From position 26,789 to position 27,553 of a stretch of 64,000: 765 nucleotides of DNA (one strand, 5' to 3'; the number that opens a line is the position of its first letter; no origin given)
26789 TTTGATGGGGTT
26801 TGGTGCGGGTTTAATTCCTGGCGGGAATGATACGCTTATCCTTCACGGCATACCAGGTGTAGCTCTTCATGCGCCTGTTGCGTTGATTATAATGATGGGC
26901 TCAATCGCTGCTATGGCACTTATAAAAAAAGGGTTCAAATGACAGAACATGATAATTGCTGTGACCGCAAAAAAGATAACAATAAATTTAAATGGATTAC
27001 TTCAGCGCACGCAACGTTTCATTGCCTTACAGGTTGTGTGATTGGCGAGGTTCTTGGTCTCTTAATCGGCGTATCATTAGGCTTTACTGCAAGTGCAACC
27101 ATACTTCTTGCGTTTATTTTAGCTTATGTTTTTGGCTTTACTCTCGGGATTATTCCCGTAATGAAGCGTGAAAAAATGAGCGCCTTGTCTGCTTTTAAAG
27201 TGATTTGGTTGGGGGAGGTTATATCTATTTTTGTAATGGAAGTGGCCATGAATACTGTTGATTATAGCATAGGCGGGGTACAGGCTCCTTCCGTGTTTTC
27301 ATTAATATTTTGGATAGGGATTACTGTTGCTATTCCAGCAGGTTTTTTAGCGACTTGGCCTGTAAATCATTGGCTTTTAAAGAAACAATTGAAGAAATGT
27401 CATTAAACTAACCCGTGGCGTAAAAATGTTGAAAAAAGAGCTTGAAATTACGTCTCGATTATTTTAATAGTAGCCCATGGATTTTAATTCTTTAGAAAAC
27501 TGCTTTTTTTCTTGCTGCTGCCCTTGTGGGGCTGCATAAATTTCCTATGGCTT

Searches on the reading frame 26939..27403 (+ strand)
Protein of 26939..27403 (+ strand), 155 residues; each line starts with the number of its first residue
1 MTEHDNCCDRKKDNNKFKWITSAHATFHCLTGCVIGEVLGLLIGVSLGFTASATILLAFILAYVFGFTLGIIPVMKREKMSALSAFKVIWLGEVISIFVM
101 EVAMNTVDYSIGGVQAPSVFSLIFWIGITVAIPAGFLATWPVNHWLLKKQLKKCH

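Call 56: search_protein_families(library=pfam, proteins=[window:26939-27403:+], max_evalue=0.0001)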
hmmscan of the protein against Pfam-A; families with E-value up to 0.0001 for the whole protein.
window:26939-27403:+ (155 aa): 1 family
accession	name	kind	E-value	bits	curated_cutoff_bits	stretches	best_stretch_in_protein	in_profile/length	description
PF14342.11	DUF4396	-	8.9e-32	110.8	27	1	19-152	2-141/141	Domain of unknown function (DUF4396)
